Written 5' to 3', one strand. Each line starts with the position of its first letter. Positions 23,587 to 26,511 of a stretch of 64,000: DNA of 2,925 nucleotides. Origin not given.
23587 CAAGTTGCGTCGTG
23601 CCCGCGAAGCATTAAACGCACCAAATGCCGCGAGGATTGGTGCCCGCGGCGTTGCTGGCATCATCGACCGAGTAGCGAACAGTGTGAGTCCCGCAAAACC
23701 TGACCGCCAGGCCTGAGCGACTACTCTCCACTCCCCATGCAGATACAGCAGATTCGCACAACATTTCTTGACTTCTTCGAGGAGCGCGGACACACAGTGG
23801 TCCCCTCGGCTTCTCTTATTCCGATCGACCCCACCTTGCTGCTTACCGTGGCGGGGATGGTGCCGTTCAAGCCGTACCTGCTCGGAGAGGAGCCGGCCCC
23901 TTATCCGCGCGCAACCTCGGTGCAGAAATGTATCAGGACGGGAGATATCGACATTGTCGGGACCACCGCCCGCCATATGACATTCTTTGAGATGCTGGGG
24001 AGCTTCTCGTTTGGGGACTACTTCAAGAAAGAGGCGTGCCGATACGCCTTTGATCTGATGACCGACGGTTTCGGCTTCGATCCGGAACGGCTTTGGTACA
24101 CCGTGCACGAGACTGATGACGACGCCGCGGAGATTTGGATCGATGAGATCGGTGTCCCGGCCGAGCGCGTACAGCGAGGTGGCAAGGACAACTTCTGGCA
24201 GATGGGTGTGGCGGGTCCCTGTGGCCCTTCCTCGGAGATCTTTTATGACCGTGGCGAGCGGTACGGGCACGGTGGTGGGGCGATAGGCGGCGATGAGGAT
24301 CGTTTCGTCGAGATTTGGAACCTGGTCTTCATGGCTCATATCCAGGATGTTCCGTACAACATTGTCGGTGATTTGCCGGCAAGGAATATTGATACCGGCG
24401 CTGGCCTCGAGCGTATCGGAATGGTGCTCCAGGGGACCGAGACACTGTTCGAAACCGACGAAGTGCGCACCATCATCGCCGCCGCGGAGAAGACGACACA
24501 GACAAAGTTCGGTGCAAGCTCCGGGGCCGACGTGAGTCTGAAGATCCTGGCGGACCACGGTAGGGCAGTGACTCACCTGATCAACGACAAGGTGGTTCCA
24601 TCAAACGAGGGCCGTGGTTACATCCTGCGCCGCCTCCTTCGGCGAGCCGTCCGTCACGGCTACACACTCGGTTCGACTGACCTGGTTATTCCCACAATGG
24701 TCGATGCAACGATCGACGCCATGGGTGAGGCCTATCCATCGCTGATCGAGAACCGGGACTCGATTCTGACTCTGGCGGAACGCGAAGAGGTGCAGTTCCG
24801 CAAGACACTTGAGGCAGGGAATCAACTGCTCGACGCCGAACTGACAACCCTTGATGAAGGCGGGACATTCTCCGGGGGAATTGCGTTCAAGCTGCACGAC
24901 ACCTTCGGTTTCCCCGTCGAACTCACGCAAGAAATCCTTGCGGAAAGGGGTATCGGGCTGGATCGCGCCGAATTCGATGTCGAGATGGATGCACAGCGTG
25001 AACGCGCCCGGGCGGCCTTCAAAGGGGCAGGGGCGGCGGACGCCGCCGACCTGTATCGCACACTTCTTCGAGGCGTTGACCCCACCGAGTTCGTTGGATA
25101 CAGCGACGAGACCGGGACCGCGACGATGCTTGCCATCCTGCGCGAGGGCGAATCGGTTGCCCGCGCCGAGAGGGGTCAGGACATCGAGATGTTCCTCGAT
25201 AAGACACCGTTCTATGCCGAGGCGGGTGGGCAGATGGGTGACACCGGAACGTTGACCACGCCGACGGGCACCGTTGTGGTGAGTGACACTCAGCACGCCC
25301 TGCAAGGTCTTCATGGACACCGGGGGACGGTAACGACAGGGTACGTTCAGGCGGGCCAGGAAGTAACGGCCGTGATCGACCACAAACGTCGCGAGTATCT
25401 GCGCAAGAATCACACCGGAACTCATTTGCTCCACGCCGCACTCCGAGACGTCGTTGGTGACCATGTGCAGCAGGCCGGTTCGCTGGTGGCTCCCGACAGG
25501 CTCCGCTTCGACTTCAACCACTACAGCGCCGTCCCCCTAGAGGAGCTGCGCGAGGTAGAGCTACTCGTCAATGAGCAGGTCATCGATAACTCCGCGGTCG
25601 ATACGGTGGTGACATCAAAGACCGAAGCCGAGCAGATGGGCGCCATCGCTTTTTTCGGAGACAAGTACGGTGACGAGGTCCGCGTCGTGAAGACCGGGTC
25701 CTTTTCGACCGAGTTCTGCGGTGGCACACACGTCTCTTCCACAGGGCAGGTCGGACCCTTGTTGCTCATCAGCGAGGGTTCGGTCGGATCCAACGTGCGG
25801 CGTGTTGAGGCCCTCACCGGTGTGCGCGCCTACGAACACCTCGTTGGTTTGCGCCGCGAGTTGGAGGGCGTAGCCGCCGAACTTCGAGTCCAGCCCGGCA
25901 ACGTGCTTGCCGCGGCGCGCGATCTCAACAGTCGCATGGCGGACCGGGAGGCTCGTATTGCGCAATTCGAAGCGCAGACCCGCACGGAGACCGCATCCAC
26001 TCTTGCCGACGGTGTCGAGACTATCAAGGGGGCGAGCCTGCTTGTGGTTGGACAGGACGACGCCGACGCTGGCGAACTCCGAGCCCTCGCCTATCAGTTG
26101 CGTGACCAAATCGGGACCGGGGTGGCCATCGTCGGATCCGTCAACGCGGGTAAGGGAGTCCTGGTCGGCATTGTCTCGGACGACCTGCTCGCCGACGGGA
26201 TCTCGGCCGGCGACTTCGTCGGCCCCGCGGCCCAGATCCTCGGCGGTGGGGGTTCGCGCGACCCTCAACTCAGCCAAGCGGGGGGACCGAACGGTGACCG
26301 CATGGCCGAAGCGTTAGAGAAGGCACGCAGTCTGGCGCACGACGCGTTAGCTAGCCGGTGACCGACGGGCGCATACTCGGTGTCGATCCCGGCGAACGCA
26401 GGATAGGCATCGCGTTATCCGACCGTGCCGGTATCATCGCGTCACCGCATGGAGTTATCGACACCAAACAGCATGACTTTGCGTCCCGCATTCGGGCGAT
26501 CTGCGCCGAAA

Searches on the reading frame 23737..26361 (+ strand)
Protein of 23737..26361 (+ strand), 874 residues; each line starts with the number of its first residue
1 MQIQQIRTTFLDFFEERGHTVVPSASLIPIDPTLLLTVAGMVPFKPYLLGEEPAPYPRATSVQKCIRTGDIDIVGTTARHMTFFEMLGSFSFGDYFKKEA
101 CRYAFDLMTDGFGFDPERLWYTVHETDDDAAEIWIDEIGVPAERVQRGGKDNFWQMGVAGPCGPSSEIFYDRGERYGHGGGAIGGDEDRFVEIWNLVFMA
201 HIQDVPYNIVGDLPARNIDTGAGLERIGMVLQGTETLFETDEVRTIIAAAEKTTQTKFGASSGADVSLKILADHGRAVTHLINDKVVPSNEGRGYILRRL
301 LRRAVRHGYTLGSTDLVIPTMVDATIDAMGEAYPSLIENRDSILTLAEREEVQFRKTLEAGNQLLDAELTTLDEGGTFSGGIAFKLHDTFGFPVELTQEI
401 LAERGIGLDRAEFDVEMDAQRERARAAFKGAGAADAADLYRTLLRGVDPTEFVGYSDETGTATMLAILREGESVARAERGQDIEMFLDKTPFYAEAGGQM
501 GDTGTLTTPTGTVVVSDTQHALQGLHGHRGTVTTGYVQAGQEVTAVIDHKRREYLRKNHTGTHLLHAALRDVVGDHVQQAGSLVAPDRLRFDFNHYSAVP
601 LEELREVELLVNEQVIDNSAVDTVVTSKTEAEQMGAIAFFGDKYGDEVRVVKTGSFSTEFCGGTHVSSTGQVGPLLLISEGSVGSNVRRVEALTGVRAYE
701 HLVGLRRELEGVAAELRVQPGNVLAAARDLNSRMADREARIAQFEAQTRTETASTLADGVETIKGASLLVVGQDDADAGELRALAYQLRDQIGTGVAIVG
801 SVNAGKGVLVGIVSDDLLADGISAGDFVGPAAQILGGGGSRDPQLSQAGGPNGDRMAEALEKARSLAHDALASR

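Call 7: search_protein_families(library=pfam, proteins=[window:23737-26361:+], max_evalue=0.001)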
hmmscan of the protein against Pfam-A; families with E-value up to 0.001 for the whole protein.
window:23737-26361:+ (874 aa): 3 families
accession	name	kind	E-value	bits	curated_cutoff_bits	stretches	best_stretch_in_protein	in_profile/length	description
PF01411.24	tRNA-synt_2c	-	3.5e-181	603.9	30.3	1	5-551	1-552/552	tRNA synthetases class II (A)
PF07973.19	tRNA_SAD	-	8.7e-14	51.7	24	1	648-691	1-44/44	Threonyl and Alanyl tRNA synthetase second additional domain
PF02272.25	DHHA1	-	7.2e-08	33.3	25.9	1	767-867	3-100/102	DHHA1 domain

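Call 18: find_related_loci(query=window:23737-26361:+, collection=genome_contigs, flank=10000)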
Query window:23737-26361:+ (874 aa) in genome_contigs; peptide patterns used: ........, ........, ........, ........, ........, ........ (x = any residue, [..] = any of these).
599 stretches matched a pattern (row limit reached: there are more); 329 encode a relative of the query (tblastn E <= 1e-3); the best 80 are kept; 80 distinct loci.
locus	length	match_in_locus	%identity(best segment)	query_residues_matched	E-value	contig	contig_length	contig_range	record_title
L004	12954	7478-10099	88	1-874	0e+0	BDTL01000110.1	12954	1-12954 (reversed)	Bacterium BMS3Bbin02 DNA, contig: NODE_40, whole genome shotgun sequence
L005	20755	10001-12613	60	1-872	0e+0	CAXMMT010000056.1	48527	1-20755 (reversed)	MAG: uncultured Boseongicola sp. isolate 07C-BC-St02_bin.22.orig genome assembly, contig: k141_2299397, whole genome sho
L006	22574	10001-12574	61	1-858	0e+0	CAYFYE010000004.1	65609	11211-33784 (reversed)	MAG TPA_asm: uncultured Acidimicrobiia bacterium isolate ERP108616_co2_12 genome assembly, contig: NODE_381_length_65609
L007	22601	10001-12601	59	5-873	0e+0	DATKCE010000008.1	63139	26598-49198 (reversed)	MAG TPA_asm: Acidimicrobiia bacterium isolate SMAG_U14438 k141_292663, whole genome shotgun sequence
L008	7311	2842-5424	60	1-861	0e+0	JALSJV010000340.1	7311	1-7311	MAG: Acidimicrobiia bacterium isolate 354-166_metabat2_scaf2bin.111 354-166_scaffold_9925_c1, whole genome shotgun seque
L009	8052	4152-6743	60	1-865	0e+0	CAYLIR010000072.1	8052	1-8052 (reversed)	MAG TPA_asm: uncultured Acidimicrobiaceae bacterium isolate SRP144503_co3_73 genome assembly, contig: NODE_3461_length_8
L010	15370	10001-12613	57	1-872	0e+0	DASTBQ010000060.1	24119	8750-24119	MAG TPA_asm: Acidimicrobiia bacterium isolate SMAG_U770 k141_437095, whole genome shotgun sequence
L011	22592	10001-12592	57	1-864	0e+0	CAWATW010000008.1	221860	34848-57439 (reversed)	MAG: uncultured bacterium isolate MFD09779.bin.1.206 genome assembly, contig: contig_6393, whole genome shotgun sequence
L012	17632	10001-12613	60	1-871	0e+0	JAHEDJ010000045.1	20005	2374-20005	MAG: bacterium isolate Ww198 NODE_4132_length_20005_cov_15.474955, whole genome shotgun sequence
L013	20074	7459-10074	57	1-874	0e+0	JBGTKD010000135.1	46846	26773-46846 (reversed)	MAG: Acidimicrobiia bacterium isolate JTS-RE304 k141_4476793, whole genome shotgun sequence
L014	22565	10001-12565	59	5-861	0e+0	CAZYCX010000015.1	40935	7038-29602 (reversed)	MAG TPA_asm: uncultured Acidimicrobiaceae bacterium isolate SRP284430_co1_2 genome assembly, contig: NODE_389_length_409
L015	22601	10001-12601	57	4-871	0e+0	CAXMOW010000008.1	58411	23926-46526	MAG: uncultured Acidimicrobiia bacterium isolate 07C-BC-St03_bin.6.strict genome assembly, contig: NODE_8_length_58411_c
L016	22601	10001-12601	58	4-871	0e+0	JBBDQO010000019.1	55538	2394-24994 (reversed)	MAG: Acidimicrobiia bacterium isolate LejiaC_64_14 Lejia_C_1368_length_55538_cov_8, whole genome shotgun sequence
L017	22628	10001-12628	58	1-873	0e+0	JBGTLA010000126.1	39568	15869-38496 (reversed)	MAG: Acidimicrobiia bacterium isolate JTS-RE326 k141_7625348, whole genome shotgun sequence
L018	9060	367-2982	57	1-872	0e+0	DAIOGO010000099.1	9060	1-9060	MAG TPA_asm: Actinomycetota bacterium isolate CTOTU26087 NODE_4945_length_9060_cov_6.081510, whole genome shotgun sequen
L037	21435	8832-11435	57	4-871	0e+0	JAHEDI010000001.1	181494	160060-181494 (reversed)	MAG: bacterium isolate Ww197 NODE_12_length_181494_cov_8.811664, whole genome shotgun sequence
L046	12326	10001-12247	62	1-749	0e+0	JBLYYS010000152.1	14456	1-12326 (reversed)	MAG: Acidimicrobiia bacterium isolate DBRS4.bin20 k97_207530, whole genome shotgun sequence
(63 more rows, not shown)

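Call 30: find_related_loci(query=window:23737-26361:+, collection=metagenome_contigs, flank=10000)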
Query window:23737-26361:+ (874 aa) in metagenome_contigs; peptide patterns used: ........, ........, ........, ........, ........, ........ (x = any residue, [..] = any of these).
600 stretches matched a pattern (row limit reached: there are more); 276 encode a relative of the query (tblastn E <= 1e-3); the best 80 are kept; 80 distinct loci.
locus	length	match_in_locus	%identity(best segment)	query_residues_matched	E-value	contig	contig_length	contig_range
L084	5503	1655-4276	99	1-874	0e+0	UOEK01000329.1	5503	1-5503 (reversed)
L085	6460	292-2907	63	1-873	0e+0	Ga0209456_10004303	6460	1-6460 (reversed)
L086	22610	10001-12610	64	1-871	0e+0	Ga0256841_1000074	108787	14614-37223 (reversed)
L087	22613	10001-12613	60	1-871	0e+0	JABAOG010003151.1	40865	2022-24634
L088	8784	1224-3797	61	1-858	0e+0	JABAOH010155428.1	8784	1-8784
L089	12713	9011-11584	61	1-858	0e+0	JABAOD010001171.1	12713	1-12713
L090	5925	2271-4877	59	4-873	0e+0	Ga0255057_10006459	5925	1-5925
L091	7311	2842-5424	60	1-861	0e+0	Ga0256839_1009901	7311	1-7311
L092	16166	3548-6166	59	1-873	0e+0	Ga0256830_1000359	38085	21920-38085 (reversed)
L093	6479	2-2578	61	6-864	0e+0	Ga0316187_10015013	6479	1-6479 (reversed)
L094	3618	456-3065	57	1-872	0e+0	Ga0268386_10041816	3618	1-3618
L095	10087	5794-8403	58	1-872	0e+0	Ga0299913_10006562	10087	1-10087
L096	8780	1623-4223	57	4-872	0e+0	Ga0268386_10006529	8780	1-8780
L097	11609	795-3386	58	1-864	0e+0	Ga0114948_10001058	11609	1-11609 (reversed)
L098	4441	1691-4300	57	1-872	0e+0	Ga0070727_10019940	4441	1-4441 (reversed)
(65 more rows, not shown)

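Call 79: search_protein_families(library=pfam, proteins=[L012:606-2447:+, L012:2450-3076:+, L012:3085-4569:+, L037:2210-3721:+, L006:2139-2675:+, L006:2672-3190:+, L006:3237-4646:+, L046:3370-4854:+], max_evalue=0.05)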
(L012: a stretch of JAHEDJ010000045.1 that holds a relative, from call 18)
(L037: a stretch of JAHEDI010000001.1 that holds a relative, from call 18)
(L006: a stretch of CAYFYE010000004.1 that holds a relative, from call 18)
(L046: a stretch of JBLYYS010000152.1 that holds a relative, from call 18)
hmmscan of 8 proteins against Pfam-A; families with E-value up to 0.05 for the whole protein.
L012:606-2447:+ (613 aa): 0 families

L012:2450-3076:+ (208 aa): 1 family
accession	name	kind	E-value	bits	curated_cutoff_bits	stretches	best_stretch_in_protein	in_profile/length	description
PF07963.17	N_methyl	-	1.2e-05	25.1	21.2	1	7-29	3-25/27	Prokaryotic N-terminal methylation motif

L012:3085-4569:+ (494 aa): 0 families

L037:2210-3721:+ (503 aa): 0 families

L006:2139-2675:+ (178 aa): 1 family
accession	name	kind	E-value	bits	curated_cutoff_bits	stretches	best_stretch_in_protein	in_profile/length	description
PF07963.17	N_methyl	-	0.00077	19.4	21.2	1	21-44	3-26/27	Prokaryotic N-terminal methylation motif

L006:2672-3190:+ (172 aa): 1 family
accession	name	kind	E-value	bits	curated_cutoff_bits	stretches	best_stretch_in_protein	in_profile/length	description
PF07963.17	N_methyl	-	5.6e-09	35.6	21.2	1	7-31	2-26/27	Prokaryotic N-terminal methylation motif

L006:3237-4646:+ (469 aa): 0 families

L046:3370-4854:+ (494 aa): 0 families
